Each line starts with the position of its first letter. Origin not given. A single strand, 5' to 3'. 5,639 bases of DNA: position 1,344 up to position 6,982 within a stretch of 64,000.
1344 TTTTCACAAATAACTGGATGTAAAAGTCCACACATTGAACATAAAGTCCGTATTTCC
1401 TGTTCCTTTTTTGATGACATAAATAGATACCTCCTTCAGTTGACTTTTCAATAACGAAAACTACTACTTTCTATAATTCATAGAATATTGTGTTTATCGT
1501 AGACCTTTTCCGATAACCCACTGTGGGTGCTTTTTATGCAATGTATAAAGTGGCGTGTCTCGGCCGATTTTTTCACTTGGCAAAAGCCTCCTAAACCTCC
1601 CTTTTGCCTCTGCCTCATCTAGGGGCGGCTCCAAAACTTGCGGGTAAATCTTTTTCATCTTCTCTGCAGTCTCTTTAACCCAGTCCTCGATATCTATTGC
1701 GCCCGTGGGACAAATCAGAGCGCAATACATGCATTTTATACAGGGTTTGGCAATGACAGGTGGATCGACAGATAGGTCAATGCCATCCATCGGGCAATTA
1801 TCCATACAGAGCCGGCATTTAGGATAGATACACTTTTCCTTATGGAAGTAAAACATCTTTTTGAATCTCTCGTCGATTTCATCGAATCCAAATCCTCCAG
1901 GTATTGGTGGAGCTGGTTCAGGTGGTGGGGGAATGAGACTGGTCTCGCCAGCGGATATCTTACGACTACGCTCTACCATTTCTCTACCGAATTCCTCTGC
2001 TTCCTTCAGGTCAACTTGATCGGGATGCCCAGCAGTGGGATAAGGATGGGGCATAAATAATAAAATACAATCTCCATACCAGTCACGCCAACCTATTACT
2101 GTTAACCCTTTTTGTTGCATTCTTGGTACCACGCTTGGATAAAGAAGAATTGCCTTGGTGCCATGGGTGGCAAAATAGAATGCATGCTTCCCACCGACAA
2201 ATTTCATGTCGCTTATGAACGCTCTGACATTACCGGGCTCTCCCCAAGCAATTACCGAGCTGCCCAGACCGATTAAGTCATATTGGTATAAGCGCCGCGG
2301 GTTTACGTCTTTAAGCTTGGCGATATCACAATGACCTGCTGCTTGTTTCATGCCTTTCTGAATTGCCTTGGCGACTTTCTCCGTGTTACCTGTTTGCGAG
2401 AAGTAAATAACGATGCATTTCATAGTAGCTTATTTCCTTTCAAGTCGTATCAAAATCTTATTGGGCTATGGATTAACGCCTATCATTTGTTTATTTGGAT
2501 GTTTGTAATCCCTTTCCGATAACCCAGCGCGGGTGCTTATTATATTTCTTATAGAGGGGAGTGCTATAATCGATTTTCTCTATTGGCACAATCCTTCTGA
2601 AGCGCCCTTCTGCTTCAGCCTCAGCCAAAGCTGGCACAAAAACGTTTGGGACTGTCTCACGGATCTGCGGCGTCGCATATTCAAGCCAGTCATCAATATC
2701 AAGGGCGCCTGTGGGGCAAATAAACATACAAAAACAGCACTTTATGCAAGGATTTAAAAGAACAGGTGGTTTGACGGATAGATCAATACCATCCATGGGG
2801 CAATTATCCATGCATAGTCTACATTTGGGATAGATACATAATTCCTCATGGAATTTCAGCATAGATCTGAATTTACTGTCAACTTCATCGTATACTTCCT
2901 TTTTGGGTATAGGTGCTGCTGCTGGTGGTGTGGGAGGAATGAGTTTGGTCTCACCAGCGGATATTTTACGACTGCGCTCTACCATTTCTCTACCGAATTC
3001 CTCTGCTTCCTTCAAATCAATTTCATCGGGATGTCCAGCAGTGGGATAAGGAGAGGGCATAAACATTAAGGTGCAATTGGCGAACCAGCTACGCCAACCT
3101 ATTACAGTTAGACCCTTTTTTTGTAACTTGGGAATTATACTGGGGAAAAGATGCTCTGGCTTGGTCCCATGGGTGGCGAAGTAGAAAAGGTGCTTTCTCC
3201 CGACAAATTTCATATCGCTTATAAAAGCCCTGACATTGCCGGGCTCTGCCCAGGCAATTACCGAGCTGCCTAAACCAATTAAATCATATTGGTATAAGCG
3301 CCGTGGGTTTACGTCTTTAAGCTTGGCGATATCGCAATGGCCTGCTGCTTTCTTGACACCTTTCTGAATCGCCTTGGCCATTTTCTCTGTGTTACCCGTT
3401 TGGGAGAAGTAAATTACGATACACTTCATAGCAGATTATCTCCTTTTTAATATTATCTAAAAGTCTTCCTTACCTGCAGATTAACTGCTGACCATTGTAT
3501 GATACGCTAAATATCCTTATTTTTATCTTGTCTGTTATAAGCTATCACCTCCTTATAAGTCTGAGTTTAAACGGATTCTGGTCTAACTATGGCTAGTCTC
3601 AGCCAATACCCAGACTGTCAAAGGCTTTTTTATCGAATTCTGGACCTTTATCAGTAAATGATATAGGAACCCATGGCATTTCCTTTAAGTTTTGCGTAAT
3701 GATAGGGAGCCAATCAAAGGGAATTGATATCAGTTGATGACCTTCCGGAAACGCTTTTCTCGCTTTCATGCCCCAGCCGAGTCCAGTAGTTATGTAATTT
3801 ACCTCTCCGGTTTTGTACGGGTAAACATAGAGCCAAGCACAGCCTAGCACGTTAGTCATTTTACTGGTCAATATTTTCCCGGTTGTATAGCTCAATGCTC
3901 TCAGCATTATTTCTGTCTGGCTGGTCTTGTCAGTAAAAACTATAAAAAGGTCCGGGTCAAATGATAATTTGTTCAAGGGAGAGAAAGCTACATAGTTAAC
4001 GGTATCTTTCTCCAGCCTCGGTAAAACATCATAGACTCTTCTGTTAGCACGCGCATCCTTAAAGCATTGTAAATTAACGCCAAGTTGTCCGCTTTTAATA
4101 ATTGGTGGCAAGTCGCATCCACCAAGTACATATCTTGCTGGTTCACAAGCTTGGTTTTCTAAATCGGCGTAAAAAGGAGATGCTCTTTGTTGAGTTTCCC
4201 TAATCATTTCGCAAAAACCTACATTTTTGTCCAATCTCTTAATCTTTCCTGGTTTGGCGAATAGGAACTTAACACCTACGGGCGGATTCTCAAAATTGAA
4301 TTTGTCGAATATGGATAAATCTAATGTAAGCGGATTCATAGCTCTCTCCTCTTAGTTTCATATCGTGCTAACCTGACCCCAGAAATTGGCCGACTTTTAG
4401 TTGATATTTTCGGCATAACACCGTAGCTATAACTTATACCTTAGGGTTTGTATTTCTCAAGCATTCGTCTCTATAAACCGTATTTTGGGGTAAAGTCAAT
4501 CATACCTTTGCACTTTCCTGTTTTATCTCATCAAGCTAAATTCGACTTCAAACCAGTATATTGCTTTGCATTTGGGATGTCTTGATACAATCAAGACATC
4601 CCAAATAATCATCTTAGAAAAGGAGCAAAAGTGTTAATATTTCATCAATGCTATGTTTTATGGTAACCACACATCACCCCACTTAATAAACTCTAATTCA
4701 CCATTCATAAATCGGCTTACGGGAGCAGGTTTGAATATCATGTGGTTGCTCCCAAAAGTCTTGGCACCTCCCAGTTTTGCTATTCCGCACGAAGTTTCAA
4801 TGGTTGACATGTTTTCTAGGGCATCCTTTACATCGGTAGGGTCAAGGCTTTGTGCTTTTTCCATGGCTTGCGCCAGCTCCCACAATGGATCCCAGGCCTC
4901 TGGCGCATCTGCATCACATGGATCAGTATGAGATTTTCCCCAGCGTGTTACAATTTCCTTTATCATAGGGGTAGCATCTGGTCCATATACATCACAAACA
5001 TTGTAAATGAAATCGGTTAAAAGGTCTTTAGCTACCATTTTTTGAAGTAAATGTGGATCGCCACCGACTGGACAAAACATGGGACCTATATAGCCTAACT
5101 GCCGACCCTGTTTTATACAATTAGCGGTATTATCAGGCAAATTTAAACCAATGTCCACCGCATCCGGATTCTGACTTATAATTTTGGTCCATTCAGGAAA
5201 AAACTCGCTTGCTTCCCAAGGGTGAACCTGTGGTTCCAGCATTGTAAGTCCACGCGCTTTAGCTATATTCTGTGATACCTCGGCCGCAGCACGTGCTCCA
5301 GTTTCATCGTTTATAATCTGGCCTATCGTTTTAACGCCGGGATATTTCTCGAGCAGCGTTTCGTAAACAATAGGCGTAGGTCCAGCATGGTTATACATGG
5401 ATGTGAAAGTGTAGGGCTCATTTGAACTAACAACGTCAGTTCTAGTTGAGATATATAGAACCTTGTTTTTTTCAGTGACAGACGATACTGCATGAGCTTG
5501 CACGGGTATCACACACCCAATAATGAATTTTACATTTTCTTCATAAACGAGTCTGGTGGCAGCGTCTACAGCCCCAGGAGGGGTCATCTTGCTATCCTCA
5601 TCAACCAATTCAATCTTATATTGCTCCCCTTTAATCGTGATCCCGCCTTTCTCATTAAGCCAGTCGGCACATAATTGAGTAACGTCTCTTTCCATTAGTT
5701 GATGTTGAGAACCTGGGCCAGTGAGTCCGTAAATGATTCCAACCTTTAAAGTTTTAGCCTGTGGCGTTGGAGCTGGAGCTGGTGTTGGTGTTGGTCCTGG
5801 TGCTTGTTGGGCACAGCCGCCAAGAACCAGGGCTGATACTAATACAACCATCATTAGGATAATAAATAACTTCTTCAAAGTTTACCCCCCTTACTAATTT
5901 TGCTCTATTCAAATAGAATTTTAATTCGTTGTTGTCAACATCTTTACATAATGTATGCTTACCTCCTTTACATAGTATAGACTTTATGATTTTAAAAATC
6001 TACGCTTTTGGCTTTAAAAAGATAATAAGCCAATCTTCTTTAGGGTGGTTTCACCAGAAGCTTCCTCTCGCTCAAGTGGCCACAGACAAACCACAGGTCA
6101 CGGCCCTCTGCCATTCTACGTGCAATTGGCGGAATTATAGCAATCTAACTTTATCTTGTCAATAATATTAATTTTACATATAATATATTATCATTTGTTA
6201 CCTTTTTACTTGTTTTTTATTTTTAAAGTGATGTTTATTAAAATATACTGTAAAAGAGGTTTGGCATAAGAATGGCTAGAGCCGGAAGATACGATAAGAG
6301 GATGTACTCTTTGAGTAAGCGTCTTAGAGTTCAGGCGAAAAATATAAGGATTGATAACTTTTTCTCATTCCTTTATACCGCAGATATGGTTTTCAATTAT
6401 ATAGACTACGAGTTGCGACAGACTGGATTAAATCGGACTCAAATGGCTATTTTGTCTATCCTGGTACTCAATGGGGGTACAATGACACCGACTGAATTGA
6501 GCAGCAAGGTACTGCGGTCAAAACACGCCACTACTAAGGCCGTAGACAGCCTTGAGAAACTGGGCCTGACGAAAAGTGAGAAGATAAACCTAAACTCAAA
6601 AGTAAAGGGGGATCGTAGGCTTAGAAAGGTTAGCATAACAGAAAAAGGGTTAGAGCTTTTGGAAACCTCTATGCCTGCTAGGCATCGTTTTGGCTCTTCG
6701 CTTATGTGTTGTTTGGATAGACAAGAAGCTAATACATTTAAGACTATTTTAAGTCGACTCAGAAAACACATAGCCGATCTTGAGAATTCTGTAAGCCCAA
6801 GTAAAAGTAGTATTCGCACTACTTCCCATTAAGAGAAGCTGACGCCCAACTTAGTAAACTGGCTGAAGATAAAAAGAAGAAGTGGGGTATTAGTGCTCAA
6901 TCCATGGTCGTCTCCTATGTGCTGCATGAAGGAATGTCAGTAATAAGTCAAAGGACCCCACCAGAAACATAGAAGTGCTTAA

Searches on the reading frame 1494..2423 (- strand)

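Call 15: search_protein_families(library=pfam, proteins=[window:1494-2423:-], max_evalue=0.00001)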
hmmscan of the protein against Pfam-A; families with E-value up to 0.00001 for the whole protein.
window:1494-2423:- (309 aa): 7 families
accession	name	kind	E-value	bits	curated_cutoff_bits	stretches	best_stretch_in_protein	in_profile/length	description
PF12724.12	Flavodoxin_5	-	2.4e-10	41.3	27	1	4-74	1-70/145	Flavodoxin domain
PF12641.12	Flavodoxin_3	-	2e-09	37.9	27.5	1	5-90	2-80/160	Flavodoxin domain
PF12838.12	Fer4_7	-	5.5e-09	36.8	27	0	228-253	2-27/52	4Fe-4S dicluster domain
PF00258.30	Flavodoxin_1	-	2.1e-08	34.9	25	1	5-73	1-72/143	Flavodoxin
PF12837.12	Fer4_6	-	7.3e-07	29.3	25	0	226-243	7-24/24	4Fe-4S binding domain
PF13484.11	Fer4_16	-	9.6e-06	26.7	30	0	228-252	2-28/66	4Fe-4S double cluster binding domain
PF00037.32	Fer4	-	9.8e-06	25.6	21.1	0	227-244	7-24/24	4Fe-4S binding domain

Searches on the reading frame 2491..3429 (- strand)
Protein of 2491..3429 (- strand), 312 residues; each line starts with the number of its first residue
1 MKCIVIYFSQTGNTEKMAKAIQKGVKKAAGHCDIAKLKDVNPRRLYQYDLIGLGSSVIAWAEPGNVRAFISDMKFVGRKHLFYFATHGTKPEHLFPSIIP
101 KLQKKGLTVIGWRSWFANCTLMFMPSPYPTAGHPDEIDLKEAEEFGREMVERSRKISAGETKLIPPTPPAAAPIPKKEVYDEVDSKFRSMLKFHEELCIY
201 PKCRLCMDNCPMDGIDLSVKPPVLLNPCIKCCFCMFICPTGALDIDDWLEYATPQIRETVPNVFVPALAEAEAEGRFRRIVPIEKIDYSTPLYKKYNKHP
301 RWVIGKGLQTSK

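Call 15: search_protein_families(library=pfam, proteins=[window:2491-3429:-], max_evalue=0.00001)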
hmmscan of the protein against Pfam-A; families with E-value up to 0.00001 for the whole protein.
window:2491-3429:- (312 aa): 4 families
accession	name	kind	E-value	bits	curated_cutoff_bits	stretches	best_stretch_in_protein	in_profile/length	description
PF12724.12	Flavodoxin_5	-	4.5e-10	40.4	27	1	4-90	1-87/145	Flavodoxin domain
PF12641.12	Flavodoxin_3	-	9.9e-10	38.9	27.5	1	5-93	2-83/160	Flavodoxin domain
PF00258.30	Flavodoxin_1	-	5.1e-08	33.6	25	1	5-54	1-52/143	Flavodoxin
PF12838.12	Fer4_7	-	5.2e-06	27.3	27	0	228-248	2-22/52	4Fe-4S dicluster domain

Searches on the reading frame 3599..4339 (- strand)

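Call 15: search_protein_families(library=pfam, proteins=[window:3599-4339:-], max_evalue=0.00001)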
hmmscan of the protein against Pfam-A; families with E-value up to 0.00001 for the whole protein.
window:3599-4339:- (246 aa): 1 family
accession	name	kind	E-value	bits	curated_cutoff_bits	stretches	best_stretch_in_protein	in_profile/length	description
PF02596.20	DUF169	-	4.1e-33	115.4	27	1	13-216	5-208/209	Uncharacterised ArCR, COG2043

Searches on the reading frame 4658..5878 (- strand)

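Call 15: search_protein_families(library=pfam, proteins=[window:4658-5878:-], max_evalue=0.00001)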
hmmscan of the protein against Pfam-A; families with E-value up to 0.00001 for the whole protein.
window:4658-5878:- (406 aa): 2 families
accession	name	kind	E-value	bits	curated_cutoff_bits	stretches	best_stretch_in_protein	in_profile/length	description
PF13458.12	Peripla_BP_6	-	5.8e-43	148.3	31.7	1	43-370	1-323/343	Periplasmic binding protein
PF13433.12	Peripla_BP_5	-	8.1e-12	45.4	27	1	44-143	1-97/363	Periplasmic binding protein domain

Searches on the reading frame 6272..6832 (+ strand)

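Call 15: search_protein_families(library=pfam, proteins=[window:6272-6832:+], max_evalue=0.00001)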
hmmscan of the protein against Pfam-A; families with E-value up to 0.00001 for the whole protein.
window:6272-6832:+ (186 aa): 2 families
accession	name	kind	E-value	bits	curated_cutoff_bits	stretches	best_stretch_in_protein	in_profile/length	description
PF12802.13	MarR_2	-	1.1e-07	32.4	27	1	52-99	2-49/61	MarR family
PF01047.28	MarR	-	4.8e-07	30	24.6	1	53-102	1-49/59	MarR family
